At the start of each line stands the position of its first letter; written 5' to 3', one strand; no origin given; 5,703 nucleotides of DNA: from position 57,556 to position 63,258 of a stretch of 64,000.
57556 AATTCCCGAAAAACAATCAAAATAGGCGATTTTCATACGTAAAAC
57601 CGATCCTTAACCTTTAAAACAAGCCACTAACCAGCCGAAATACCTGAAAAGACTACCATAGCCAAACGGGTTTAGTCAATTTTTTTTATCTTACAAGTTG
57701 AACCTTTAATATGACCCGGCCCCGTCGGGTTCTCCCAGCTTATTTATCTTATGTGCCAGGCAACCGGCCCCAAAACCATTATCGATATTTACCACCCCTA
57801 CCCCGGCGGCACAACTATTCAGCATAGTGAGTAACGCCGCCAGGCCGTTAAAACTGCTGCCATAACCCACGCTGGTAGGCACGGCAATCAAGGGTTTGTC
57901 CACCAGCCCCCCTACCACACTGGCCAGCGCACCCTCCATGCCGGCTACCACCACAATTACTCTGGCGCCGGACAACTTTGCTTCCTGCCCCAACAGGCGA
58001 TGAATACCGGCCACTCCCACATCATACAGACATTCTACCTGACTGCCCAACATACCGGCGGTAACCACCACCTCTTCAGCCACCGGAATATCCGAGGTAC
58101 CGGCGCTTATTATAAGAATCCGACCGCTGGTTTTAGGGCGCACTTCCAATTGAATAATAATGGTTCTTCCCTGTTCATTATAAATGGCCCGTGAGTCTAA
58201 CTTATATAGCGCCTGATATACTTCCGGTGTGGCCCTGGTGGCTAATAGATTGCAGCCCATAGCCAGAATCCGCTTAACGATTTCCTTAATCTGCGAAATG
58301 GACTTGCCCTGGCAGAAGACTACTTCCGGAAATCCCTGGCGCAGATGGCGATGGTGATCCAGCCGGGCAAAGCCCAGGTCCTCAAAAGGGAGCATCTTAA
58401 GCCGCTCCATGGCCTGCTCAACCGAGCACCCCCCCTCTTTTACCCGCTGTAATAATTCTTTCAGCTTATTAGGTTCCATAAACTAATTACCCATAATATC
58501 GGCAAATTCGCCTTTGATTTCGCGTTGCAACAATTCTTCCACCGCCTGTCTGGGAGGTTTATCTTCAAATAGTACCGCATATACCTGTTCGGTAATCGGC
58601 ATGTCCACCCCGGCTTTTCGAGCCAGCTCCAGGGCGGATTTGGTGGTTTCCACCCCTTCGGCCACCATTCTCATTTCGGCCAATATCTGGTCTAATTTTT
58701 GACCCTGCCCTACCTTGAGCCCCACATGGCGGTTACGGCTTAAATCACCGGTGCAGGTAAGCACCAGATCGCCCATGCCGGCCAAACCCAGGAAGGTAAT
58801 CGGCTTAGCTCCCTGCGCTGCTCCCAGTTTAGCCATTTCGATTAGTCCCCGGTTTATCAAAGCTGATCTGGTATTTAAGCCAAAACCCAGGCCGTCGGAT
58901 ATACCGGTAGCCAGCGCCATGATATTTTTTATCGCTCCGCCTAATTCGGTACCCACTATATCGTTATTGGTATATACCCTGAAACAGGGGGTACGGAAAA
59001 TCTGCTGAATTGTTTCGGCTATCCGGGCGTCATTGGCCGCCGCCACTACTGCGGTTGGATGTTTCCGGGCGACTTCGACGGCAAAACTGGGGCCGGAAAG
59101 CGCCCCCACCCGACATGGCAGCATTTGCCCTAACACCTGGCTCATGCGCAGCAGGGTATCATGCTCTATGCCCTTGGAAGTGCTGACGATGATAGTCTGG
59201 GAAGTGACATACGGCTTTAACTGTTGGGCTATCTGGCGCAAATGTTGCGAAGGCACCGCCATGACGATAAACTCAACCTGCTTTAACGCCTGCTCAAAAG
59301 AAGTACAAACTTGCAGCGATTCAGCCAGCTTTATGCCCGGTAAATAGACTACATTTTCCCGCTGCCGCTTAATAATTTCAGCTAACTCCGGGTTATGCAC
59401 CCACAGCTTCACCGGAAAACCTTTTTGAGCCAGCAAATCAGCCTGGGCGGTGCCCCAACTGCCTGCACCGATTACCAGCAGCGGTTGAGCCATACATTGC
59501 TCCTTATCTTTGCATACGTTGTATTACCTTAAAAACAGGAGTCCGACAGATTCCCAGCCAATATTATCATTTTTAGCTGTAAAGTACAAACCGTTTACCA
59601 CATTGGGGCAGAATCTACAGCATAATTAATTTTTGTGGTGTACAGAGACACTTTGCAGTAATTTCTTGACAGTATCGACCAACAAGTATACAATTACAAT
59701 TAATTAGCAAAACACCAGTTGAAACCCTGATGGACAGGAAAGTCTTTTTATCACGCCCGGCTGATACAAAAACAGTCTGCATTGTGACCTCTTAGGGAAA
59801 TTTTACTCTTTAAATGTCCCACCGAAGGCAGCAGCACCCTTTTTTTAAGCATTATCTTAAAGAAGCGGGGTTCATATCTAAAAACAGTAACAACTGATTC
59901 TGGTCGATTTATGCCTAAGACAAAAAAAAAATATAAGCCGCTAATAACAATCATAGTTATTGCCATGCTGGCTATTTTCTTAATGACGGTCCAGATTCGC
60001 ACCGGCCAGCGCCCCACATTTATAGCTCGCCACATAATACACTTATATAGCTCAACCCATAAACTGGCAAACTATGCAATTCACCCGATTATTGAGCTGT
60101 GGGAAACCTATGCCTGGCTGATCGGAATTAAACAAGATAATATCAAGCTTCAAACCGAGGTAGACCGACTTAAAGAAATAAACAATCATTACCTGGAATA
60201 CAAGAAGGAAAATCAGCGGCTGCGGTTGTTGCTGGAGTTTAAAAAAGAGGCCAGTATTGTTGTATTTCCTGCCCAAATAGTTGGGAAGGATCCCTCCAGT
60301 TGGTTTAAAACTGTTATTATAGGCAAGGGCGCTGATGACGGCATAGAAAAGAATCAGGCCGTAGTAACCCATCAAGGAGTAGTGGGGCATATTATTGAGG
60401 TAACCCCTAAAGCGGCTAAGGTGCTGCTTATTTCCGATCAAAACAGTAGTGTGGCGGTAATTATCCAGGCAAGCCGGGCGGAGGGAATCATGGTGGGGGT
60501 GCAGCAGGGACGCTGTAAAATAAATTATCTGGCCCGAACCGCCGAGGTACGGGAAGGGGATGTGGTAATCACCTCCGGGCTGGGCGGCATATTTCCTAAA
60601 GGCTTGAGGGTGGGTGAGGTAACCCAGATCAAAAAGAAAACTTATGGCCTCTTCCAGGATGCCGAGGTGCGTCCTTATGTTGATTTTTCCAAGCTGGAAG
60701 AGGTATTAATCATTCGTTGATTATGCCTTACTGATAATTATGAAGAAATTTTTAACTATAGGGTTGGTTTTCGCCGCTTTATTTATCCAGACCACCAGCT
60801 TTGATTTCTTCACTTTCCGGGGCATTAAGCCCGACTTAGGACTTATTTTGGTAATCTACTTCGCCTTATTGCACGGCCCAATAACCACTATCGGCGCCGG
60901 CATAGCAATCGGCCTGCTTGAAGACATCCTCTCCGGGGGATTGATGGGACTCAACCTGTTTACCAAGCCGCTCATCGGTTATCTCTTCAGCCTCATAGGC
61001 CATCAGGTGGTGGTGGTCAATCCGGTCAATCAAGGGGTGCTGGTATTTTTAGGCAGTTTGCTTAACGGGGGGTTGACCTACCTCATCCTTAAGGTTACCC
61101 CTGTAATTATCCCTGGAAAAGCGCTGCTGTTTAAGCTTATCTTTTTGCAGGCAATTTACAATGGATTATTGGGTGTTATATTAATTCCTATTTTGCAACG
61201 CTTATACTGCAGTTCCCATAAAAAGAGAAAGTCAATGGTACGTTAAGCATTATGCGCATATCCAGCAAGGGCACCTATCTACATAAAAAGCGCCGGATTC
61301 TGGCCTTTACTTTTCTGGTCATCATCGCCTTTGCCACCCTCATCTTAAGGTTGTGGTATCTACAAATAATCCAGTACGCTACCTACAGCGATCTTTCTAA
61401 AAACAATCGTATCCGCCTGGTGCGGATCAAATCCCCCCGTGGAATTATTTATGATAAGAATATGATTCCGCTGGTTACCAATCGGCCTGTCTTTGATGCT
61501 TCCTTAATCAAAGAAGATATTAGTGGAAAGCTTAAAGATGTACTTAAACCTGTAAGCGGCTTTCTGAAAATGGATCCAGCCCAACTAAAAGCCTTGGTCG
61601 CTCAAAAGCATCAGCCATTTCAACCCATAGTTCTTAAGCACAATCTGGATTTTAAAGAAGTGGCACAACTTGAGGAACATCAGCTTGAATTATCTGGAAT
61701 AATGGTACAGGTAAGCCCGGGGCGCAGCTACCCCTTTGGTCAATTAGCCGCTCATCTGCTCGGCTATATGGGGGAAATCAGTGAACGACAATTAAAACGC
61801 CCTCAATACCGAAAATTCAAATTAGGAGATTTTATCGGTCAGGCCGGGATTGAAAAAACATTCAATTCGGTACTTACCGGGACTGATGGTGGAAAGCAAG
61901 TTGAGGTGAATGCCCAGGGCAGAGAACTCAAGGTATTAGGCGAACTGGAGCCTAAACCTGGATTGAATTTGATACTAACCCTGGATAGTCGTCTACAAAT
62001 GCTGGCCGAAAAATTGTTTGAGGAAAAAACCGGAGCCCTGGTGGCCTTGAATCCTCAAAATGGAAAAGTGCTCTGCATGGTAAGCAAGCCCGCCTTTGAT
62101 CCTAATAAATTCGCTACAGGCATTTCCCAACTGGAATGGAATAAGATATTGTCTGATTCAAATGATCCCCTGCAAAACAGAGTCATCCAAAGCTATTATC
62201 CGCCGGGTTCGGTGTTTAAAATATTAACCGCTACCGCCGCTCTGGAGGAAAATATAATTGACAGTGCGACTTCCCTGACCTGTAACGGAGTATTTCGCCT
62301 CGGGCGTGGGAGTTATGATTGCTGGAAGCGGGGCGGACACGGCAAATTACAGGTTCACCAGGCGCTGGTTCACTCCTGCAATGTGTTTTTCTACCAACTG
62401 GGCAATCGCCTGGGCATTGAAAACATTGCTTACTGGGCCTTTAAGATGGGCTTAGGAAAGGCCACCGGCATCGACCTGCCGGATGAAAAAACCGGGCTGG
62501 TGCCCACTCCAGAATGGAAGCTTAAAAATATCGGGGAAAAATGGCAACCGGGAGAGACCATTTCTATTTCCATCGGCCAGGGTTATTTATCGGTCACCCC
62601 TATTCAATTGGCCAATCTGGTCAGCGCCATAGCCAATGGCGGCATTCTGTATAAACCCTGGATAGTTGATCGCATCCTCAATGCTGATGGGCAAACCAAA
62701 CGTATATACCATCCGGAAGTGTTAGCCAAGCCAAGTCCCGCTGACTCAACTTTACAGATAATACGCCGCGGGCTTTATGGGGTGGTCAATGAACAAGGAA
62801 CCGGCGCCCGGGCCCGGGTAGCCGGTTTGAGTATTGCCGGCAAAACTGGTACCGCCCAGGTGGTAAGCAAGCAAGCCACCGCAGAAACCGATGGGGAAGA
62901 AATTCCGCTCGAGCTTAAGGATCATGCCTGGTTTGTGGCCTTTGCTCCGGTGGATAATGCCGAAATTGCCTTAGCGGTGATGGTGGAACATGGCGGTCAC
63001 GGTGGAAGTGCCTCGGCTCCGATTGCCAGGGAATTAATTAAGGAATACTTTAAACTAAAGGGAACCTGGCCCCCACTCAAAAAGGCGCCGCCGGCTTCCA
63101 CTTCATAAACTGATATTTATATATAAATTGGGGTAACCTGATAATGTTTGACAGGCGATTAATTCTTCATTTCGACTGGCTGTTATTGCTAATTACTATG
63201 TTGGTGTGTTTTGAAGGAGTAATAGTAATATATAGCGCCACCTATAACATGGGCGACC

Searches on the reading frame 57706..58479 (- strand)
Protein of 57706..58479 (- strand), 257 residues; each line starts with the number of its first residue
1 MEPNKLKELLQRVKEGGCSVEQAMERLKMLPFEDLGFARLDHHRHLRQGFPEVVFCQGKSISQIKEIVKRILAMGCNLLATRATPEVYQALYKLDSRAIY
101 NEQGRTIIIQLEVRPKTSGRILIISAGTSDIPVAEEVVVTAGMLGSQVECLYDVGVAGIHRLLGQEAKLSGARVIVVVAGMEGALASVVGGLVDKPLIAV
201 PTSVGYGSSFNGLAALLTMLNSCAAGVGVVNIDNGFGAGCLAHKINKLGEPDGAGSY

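Call 26: search_protein_families(library=pfam, proteins=[window:57706-58479:-], max_evalue=0.0001)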
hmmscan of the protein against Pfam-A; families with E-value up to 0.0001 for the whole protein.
window:57706-58479:- (257 aa): 1 family
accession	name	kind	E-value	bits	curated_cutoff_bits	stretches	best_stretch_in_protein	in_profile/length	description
PF00731.26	AIRC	-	1.4e-14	54.3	30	1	121-250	2-131/148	AIR carboxylase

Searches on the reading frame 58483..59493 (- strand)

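Call 26: search_protein_families(library=pfam, proteins=[window:58483-59493:-], max_evalue=0.0001)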
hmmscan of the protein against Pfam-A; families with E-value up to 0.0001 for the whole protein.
window:58483-59493:- (336 aa): 7 families
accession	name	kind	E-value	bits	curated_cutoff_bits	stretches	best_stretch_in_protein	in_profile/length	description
PF07479.19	NAD_Gly3P_dh_C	-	1.1e-56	191.5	25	1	178-319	1-142/142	NAD-dependent glycerol-3-phosphate dehydrogenase C-terminus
PF01210.29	NAD_Gly3P_dh_N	-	1.1e-50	172.1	23.1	1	7-157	4-156/158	NAD-dependent glycerol-3-phosphate dehydrogenase N-terminus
PF20618.3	GPD_NAD_C_bact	-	3.1e-25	89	27.6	1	238-304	1-66/66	Bacterial GPD, NAD-dependent C-terminal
PF02558.23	ApbA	-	5.2e-12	46.1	22.2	1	6-117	2-111/150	Ketopantoate reductase PanE/ApbA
PF03807.23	F420_oxidored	-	1.2e-07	32.6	21.6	1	7-107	4-93/94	NADP oxidoreductase coenzyme F420-dependent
PF03446.21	NAD_binding_2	-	7.9e-07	29.7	21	1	7-107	4-94/161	NAD binding domain of 6-phosphogluconate dehydrogenase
PF02737.24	3HCDH_N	-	7.6e-05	23.1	22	0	7-115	4-123/180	3-hydroxyacyl-CoA dehydrogenase, NAD binding domain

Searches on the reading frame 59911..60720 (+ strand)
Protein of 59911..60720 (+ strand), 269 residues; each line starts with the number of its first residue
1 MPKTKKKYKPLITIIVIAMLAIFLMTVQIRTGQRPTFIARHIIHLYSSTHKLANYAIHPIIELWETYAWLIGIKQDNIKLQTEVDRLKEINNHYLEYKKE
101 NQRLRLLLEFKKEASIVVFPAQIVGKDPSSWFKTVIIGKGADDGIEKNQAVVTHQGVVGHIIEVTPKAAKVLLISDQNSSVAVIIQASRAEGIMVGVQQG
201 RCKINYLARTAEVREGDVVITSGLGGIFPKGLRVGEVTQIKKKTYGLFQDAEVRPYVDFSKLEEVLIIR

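Call 45: search_protein_families(library=ncbifam, proteins=[window:59911-60720:+], max_evalue=0.0001)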
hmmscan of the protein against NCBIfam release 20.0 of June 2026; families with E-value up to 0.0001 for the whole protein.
window:59911-60720:+ (269 aa): 16 families
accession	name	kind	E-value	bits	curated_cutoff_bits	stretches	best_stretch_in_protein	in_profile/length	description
NF010519.0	PRK13922.13-4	equivalog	6.1e-53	180.4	505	1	6-268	6-271/406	rod shape-determining protein MreC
TIGR00219.1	mreC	equivalog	1.7e-45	155.4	92.75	1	11-268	10-271/283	rod shape-determining protein MreC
NF010512.0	PRK13922.12-1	equivalog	4e-41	141.1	336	1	38-267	41-264/287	rod shape-determining protein MreC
NF010527.0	PRK13922.6-2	equivalog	1.6e-39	135.7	289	1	85-263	62-239/249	rod shape-determining protein MreC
NF010533.0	PRK13922.9-5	equivalog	5.4e-39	134.2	384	1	9-242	13-254/345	rod shape-determining protein MreC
NF010520.0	PRK13922.13-5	equivalog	3.5e-38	131.4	343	1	11-269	8-261/263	rod shape-determining protein MreC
NF010514.0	PRK13922.12-4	equivalog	3.1e-37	128.3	337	1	19-242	29-253/276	rod shape-determining protein MreC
NF010532.0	PRK13922.9-3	equivalog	7.1e-35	120.4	243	1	47-268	37-260/280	rod shape-determining protein MreC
NF010524.0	PRK13922.14-4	equivalog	2.2e-28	99.1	332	1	11-268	7-268/270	rod shape-determining protein MreC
NF010510.0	PRK13922.11-5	equivalog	3.1e-28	98.8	415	1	14-265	11-267/334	rod shape-determining protein MreC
NF010513.0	PRK13922.12-3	equivalog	4.7e-27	95.1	380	1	34-243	46-256/305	rod shape-determining protein MreC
NF010507.0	PRK13922.10-6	equivalog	2.8e-22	79.6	219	1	8-268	2-248/252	rod shape-determining protein MreC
NF010518.0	PRK13922.13-3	equivalog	1.4e-20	73.7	385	1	14-268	22-290/295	rod shape-determining protein MreC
NF011450.0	PRK14872.1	equivalog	8.8e-15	54.8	407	2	212-268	261-319/338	rod shape-determining protein MreC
NF010508.0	PRK13922.11-1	equivalog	1.6e-13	50.2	648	1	215-268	247-299/369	rod shape-determining protein MreC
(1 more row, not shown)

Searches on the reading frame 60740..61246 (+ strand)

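Call 45: search_protein_families(library=ncbifam, proteins=[window:60740-61246:+], max_evalue=0.0001)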
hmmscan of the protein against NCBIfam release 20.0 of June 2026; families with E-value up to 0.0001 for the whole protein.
window:60740-61246:+ (168 aa): 1 family
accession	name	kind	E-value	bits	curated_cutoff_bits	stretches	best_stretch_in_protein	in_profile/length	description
TIGR03426.1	shape_MreD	equivalog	1.3e-16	60.9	34.85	1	4-152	4-152/154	rod shape-determining protein MreD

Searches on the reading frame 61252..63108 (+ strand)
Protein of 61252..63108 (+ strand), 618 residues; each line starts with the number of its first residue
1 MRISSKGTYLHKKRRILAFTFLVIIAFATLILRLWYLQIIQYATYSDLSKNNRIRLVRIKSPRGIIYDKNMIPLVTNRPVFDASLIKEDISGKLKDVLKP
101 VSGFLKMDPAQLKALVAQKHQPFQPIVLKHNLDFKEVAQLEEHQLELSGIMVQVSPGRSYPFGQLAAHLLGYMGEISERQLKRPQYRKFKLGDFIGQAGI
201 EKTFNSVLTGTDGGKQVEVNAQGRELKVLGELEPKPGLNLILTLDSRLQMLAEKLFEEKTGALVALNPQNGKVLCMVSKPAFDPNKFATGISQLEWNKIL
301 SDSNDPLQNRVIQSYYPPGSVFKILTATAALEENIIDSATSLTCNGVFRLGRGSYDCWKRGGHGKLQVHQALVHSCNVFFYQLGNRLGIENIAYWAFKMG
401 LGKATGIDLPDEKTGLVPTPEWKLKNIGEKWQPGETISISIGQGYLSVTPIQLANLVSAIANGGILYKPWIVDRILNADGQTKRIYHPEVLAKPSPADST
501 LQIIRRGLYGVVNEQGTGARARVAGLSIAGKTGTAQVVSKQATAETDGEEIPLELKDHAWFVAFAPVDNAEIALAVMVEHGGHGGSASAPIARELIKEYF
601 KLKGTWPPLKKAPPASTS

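Call 45: search_protein_families(library=ncbifam, proteins=[window:61252-63108:+], max_evalue=0.0001)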
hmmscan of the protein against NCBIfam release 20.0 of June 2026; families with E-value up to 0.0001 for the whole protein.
window:61252-63108:+ (618 aa): 22 families
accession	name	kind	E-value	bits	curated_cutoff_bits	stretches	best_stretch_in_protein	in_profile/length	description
TIGR03423.1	pbp2_mrdA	equivalog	2.8e-216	719.6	455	1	14-601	1-592/593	penicillin-binding protein 2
NF008061.0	PRK10795.1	equivalog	2.5e-127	426.1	962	1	9-597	16-610/634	peptidoglycan DD-transpeptidase MrdA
TIGR02214.1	spoVD_pbp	equivalog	4.6e-96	322.6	688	1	15-605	1-560/636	stage V sporulation protein D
NF051842.1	PBP4_5_Efaec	equivalog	2.4e-65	221.2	700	1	45-550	147-625/668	penicillin-binding protein PBP4(5)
NF038278.1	strep_PBP2B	exception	2.2e-47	161.9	975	3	398-601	482-676/678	penicillin-binding protein PBP2B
NF000237.1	MECA_PBP2A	equivalog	2.7e-46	158.1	750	1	35-588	123-643/668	PBP2a family beta-lactam-resistant peptidoglycan transpeptidase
NF000406.1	MECB_PBP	exception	2.1e-45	155.3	1450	1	32-580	119-641/674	PBP2a family beta-lactam-resistant peptidoglycan transpeptidase MecB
NF033378.1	MECD_PBP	exception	1.5e-42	145.8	1450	1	37-580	127-644/678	PBP2a family beta-lactam-resistant peptidoglycan transpeptidase MecD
NF053573.1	PBP2_PenA_Neis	exception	5.6e-41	140.7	1105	1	12-600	24-561/572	peptidoglycan D,D-transpeptidase PBP2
NF000407.1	MECC_PBP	exception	2.6e-40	138.3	1500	1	46-587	131-639/665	PBP2a family beta-lactam-resistant peptidoglycan transpeptidase MecC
NF000410.1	MECA1_pure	exception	2.6e-40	138.2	1480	1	35-588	122-641/666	PBP2a family beta-lactam-resistant peptidoglycan transpeptidase MecA1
NF000409.1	MECA_pure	exception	5.7e-39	134.2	1490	1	38-588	126-643/668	PBP2a family beta-lactam-resistant peptidoglycan transpeptidase MecA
NF011685.0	PRK15105.1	subfamily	8.5e-36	123.7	737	1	23-592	31-550/588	peptidoglycan glycosyltransferase FtsI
NF000408.1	MECA2_pure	exception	1.2e-34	119.5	1525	1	35-588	123-643/668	PBP2a family beta-lactam-resistant peptidoglycan transpeptidase MecA2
NF038271.1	strep_PBP2X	exception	4.1e-34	117.9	1050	1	140-579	163-591/750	penicillin-binding protein PBP2X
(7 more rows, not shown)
